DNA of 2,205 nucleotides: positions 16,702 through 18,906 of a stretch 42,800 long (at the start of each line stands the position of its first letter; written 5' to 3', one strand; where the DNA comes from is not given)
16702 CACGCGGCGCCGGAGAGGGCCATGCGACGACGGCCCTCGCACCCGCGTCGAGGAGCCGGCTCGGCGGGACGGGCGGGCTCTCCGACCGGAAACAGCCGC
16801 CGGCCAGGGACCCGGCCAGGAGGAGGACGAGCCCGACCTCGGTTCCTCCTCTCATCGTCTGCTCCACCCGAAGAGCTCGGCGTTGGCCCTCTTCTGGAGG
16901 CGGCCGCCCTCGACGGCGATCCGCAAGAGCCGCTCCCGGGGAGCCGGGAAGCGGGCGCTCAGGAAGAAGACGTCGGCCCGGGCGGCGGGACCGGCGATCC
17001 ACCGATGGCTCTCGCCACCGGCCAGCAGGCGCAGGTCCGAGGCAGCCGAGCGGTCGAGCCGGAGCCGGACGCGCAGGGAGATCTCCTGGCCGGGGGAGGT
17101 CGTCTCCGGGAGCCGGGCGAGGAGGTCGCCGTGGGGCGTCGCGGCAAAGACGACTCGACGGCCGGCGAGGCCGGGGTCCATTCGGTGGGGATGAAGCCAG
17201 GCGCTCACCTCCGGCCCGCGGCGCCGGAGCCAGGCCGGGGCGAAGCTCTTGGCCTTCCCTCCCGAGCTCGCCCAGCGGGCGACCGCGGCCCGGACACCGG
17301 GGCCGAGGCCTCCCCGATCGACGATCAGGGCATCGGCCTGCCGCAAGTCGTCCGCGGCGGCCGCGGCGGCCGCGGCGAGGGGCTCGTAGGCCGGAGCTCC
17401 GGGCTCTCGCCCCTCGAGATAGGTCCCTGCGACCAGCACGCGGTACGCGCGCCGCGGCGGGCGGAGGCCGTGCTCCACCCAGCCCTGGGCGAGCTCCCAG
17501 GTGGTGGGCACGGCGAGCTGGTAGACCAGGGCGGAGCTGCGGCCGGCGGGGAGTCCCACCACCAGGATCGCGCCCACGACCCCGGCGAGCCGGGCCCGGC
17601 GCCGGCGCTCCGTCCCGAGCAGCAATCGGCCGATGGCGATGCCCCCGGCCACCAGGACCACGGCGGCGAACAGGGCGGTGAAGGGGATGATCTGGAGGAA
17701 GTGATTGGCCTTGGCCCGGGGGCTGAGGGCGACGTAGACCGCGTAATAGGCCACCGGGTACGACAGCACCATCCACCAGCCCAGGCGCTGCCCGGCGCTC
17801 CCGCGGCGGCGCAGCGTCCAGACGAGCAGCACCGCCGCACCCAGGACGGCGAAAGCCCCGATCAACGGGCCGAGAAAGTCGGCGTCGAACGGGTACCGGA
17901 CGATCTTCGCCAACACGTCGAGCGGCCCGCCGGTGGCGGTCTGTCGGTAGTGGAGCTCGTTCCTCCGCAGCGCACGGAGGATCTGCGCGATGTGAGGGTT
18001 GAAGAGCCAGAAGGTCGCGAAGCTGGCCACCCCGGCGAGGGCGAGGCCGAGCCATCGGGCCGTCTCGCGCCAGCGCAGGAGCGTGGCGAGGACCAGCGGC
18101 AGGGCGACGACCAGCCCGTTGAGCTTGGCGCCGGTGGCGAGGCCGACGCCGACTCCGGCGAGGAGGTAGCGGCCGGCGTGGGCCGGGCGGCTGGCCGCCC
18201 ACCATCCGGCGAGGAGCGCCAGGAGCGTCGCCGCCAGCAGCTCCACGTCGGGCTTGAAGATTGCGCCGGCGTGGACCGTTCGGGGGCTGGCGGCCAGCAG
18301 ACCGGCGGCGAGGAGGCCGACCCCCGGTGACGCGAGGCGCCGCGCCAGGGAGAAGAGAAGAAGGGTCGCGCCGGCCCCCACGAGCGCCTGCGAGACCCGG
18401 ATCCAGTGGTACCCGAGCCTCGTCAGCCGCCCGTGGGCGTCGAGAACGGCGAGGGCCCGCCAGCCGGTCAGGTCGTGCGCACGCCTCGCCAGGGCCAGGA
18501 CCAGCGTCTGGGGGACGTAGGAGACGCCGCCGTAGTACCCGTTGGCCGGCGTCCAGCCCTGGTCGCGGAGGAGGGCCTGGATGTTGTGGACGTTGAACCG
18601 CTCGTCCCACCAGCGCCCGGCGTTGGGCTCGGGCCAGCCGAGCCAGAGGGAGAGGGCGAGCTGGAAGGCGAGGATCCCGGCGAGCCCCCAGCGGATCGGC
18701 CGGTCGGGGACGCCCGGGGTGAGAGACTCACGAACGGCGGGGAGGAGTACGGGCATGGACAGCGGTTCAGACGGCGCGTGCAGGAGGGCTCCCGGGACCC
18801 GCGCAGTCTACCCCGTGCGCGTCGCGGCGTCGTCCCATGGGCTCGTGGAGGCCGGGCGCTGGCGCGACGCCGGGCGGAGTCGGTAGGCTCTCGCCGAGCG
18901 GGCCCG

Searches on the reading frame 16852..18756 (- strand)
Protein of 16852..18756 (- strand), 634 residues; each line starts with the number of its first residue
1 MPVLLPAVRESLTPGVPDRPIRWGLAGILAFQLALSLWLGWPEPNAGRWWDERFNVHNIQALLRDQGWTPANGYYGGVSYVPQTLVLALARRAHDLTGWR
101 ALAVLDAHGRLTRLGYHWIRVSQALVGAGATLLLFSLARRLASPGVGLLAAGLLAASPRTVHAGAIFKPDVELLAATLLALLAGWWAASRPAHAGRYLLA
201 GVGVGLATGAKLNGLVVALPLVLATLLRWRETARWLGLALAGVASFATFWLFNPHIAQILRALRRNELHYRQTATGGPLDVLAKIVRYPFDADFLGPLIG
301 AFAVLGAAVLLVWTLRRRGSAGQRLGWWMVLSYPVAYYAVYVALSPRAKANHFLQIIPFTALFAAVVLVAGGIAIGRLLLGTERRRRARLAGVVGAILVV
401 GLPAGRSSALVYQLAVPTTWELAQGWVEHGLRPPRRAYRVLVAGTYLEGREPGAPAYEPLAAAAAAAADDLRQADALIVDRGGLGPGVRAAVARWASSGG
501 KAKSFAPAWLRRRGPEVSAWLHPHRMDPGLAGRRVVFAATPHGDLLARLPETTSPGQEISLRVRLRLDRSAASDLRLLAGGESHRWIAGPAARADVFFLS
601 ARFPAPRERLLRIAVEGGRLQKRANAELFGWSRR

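Call 9: search_protein_families(library=pfam, proteins=[window:16852-18756:-], max_evalue=0.01)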
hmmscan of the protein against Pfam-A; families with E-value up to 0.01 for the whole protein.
window:16852-18756:- (634 aa): 2 families
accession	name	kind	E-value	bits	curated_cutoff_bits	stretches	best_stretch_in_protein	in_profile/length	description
PF13231.12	PMT_2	-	5.7e-11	43.3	26.1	1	119-255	24-157/160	Dolichyl-phosphate-mannose-protein mannosyltransferase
PF02366.24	PMT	-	1.3e-08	35.2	22.7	1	116-229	82-200/245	Dolichyl-phosphate-mannose-protein mannosyltransferase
